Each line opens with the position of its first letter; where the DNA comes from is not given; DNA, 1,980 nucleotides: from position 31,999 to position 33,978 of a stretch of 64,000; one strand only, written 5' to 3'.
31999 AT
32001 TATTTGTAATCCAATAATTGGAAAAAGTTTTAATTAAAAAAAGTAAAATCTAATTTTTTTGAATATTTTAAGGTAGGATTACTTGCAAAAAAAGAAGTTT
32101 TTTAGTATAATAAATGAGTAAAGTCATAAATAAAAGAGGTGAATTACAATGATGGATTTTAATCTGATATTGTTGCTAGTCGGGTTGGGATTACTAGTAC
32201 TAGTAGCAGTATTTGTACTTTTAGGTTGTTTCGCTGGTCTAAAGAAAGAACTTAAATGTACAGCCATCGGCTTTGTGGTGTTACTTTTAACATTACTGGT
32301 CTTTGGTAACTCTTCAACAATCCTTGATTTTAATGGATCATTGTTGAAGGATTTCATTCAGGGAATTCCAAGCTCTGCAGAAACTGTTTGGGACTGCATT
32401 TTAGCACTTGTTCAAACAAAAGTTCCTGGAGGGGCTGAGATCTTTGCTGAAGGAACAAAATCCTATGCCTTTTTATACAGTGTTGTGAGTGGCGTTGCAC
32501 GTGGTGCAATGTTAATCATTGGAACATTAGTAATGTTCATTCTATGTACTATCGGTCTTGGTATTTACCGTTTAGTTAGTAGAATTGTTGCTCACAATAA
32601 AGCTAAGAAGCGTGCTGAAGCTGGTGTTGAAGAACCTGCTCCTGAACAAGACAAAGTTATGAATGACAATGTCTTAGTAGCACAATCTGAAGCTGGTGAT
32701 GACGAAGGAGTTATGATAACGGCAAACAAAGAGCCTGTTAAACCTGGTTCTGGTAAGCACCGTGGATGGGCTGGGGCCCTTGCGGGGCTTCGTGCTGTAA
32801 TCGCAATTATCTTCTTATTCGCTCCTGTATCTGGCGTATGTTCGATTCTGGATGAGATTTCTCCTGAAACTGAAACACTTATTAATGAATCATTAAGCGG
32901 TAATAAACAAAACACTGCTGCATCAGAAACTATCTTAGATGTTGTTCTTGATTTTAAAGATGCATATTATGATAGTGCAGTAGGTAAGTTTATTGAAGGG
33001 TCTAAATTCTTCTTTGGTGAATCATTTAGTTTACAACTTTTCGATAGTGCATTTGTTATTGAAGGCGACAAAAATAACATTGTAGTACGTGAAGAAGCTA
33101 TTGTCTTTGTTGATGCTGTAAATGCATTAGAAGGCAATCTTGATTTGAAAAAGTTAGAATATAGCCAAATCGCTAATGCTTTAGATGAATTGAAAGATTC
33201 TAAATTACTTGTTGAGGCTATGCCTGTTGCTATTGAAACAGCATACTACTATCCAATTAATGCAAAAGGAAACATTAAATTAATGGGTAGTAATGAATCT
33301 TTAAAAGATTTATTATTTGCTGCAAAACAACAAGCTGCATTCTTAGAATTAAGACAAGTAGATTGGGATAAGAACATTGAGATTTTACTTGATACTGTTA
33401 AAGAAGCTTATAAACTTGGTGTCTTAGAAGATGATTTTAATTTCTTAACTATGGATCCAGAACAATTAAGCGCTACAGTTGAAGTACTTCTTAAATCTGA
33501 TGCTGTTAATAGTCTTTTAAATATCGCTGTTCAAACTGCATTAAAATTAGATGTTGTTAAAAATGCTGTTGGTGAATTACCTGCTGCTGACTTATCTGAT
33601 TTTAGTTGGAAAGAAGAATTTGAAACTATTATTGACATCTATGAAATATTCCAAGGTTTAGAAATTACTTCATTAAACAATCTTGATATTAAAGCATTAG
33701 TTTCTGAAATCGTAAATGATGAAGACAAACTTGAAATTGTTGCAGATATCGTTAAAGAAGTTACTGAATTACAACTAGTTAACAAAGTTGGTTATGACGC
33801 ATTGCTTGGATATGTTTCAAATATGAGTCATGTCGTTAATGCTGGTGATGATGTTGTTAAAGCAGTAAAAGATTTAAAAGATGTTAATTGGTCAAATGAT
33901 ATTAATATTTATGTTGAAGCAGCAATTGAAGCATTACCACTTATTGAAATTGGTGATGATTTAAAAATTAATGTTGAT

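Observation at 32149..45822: Giant 4557-aa (about 0.5 MDa) acidic repeat protein anchored by a CvpA-like 4-TM domain; 13.7-kb single ORF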

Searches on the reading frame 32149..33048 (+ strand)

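Call 9: search_protein_families(library=pfam, proteins=[window:32149-33048:+], max_evalue=10)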
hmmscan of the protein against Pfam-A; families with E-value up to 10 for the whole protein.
window:32149-33048:+ (300 aa): 5 families
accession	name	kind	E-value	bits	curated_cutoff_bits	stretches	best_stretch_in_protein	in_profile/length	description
PF12420.13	DUF3671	-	0.37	10.7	34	1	35-155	154-221/223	Fam-L, Fam-M like protein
PF04277.18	OAD_gamma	-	0.98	10.6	27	1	121-178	6-66/76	Oxaloacetate decarboxylase, gamma chain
PF00335.26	Tetraspanin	-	1.8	8.6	32.1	1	8-53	48-90/225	Tetraspanin family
PF13120.11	DUF3974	-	3.2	8.3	25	1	120-162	7-49/126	Domain of unknown function (DUF3974)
PF12698.13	ABC2_membrane_3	-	4.6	6.7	31.6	0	3-88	239-319/347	ABC-2 family transporter protein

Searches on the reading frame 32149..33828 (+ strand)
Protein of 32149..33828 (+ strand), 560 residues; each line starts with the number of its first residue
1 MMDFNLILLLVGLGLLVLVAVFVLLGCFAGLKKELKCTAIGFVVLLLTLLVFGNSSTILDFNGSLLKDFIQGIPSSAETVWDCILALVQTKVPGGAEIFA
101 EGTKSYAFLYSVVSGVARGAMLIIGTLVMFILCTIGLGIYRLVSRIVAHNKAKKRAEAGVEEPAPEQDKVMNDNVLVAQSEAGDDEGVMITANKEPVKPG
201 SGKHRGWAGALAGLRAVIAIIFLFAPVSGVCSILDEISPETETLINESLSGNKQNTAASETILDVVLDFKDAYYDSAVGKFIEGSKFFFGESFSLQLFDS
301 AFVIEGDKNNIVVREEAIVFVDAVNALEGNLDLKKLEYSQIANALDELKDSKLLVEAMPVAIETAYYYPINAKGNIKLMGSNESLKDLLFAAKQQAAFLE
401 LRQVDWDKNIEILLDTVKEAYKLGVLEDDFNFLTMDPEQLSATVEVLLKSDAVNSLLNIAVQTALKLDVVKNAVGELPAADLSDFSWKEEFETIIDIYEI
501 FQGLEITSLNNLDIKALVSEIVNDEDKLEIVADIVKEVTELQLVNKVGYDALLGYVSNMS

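Call 41: search_solved_structures(query=A3, max_evalue=1)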
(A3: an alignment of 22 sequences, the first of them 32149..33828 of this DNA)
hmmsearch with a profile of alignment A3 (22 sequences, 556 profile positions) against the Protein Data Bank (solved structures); distinct sequences matched with E-value up to 1: 0.

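Call 43: predict_structure(alignment_id=A3)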
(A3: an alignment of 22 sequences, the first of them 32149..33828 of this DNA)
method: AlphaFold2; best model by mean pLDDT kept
length: 560 residues; sequences in the alignment: 22
mean_pLDDT: 75.2   pTM: 0.69
mean pLDDT of the five models: 75.2, 72.5, 71.0, 70.0, 66.1
residues with pLDDT >= 90: 91; 70-90: 300; 50-70: 112; < 50: 57
segments of 3 or more residues with pLDDT < 50: 159-202, 253-258, 372-375
pLDDT, mean of each block of 10 residues (from residue 1): 67 71 65 64 67 72 75 77 85 79 84 80 67 62 62 58 39 30 29 36 61 72 76 85 73 48 75 79 73 79 79 90 86 83 92 89 80 50 76 90 92 93 83 89 94 92 85 83 88 94 85 82 89 90 88 82
secondary structure, 60 per line:
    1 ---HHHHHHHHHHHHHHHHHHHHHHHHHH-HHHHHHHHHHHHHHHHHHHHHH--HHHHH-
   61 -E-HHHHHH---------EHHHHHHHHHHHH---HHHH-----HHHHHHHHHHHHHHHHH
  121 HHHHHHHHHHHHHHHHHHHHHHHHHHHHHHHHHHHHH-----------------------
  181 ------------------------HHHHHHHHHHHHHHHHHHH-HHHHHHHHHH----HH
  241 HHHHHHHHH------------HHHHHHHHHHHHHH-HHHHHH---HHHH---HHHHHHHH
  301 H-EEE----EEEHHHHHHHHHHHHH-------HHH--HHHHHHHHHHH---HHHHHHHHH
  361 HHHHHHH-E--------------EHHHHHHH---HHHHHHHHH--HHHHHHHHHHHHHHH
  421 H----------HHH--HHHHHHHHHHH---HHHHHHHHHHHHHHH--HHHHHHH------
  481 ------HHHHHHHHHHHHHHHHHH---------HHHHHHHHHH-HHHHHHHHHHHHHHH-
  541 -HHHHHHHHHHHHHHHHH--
elements in order: H4-29 H31-52 H55-59 H64-69 H80-91 H95-98 H104-157 H205-223 H225-234 H239-249 H262-275 H277-282 H286-289 H293-301 E303-305 E310-312 H313-325 H338-348 H352-367 H385-391 H395-403 H406-421 H437-447 H451-465 H468-474 H487-504 H514-523 H525-539 H542-558

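Call 48: fold_search(model_id=the predicted structure, library=pdb)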
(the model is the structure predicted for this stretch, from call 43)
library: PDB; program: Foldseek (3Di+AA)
matches with E <= 10: 29; with E <= 0.001: 0
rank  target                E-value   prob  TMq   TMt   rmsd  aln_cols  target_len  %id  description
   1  8t4j_A                3.2e+00  0.04  0.08  0.09  26.2       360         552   10  Transporter associated with antigen processing (TAP) bound to the 14-mer peptide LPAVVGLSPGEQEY (released 2024-06-19)
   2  3jv3_B                3.3e+00  0.07  0.11  0.20  15.6       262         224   14  Structure of SH3E-DH unit of murine intersectin-1L (released 2010-07-14)
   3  9u9j_E                3.5e+00  0.04  0.11  0.12  19.9       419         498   10  M4-CTD-docked AP-4 core in apo form (released 2026-03-04)
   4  5gpj_B                3.5e+00  0.02  0.09  0.08  35.2       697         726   11  Crystal Structure of Proton-Pumping Pyrophosphatase (released 2016-12-28)
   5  7dny_B                3.9e+00  0.03  0.09  0.09  28.6       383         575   14  Cryo-EM structure of the human ABCB6 (coproporphyrin III-bound) (released 2022-06-22)
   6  4bg5_B                4.1e+00  0.04  0.09  0.17  15.7       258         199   10  Lyme disease associated outer surface protein BBA65 from Borrelia burgdorferi (released 2014-04-09)
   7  8iz4_R                4.3e+00  0.06  0.12  0.18  18.0       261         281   13  Lysophosphatidylserine receptor GPR34-Gi complex (released 2024-04-10)
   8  6pun_C                5.1e+00  0.03  0.12  0.15  18.0       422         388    9  Crystal structure of a ternary complex of FBF-2 with LST-1 (site B) and compact FBE RNA (released 2019-08-21)
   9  5k2d                  5.3e+00  0.01  0.08  0.10  37.3       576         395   10  1.9A angstrom A2a adenosine receptor structure with MR phasing using XFEL data (released 2016-09-21)
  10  6x5y_A                5.6e+00  0.02  0.09  0.11  16.5       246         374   15  IDO1 in complex with compound 4 (released 2021-06-02)
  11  6wjy_B                6.1e+00  0.02  0.09  0.12  16.2       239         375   17  HUMAN IDO1 IN COMPLEX WITH COMPOUND 4-A (released 2020-08-26)
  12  6jzh                  6.1e+00  0.01  0.09  0.11  36.6       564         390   10  Structure of human A2A adenosine receptor in complex with ZM241385 obtained from SFX experiments under atmospheric press (released 2019-10-30)
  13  7upq_J                6.9e+00  0.04  0.11  0.20  16.1       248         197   15  Crystal structure of designed heterotrimeric assembly DHT03_1arm_A21/B/C (released 2022-12-14)
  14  4l35                  7.3e+00  0.02  0.07  0.13  22.6       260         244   13  Crystal structure of cruxrhodopsin-3 at pH5 from Haloarcula vallismortis at 2.1 angstrom resolution (released 2014-06-11)
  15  8t4f_B                7.3e+00  0.02  0.08  0.08  28.9       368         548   11  Transporter associated with antigen processing (TAP) bound to the 9-mer peptide RRYQKSTEL (released 2024-06-19)
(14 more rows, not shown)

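Call 55: search_protein_families(library=pfam, alignment_id=A3, max_evalue=0.1)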
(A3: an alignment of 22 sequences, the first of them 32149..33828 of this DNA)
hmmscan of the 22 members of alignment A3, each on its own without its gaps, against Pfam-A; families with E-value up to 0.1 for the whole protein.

A. member 1, window:32149-33828:+ (560 aa): 3 families
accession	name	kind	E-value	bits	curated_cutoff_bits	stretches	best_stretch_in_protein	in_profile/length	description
PF16221.11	HTH_47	-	0.048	13.6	27.1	0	438-482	31-75/78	winged helix-turn-helix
PF16523.10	betaPIX_CC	-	0.05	13.9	26.8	0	302-349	12-59/85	betaPIX coiled coil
PF03586.18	Herpes_UL36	-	0.06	13.1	23.2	0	460-539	62-145/251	Herpesvirus UL36 tegument protein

B. families by the number of members that match (of 22 scanned): 17 families
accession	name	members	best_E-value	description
PF04277.18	OAD_gamma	4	0.0048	Oxaloacetate decarboxylase, gamma chain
PF02674.22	Colicin_V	2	0.015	Colicin V production protein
PF00664.28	ABC_membrane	2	0.042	ABC transporter transmembrane region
PF16479.10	DUF5056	1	0.0094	Domain of unknown function (DUF5056)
PF07700.20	HNOB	1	0.013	Haem-NO-binding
PF20456.3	DUF6709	1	0.025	Family of unknown function (DUF6709)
PF06143.16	Baculo_11_kDa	1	0.027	Baculovirus 11 kDa family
PF13877.11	RPAP3_C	1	0.041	Potential Monad-binding region of RPAP3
PF16221.11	HTH_47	1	0.048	winged helix-turn-helix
PF16523.10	betaPIX_CC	1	0.05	betaPIX coiled coil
PF18546.6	MetOD1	1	0.054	Methanogen output domain 1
PF19848.4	DUF6323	1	0.057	Family of unknown function (DUF6323)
PF03586.18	Herpes_UL36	1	0.06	Herpesvirus UL36 tegument protein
PF22452.1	BF9343_1606-like_C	1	0.077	BF9343_1606-like, C-terminal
PF09073.15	BUD22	1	0.084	BUD22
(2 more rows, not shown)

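Call 99: find_homologous_proteins(query=A3, max_evalue=0.00001)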
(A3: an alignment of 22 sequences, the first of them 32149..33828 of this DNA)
Query A3 (22 sequences) (560 aa, profile of the alignment): 5 proteins with E <= 0.00001 among 8000 candidates.
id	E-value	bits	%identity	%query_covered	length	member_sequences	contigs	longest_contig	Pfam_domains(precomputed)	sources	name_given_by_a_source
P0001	5.9e-236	802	85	100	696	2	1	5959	-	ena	-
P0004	5.5e-221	753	39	100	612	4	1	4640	-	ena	-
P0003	3.5e-218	744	39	99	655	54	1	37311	-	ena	-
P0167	1.6e-126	441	95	55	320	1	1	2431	-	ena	-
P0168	1.9e-116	408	56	61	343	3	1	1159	-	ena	-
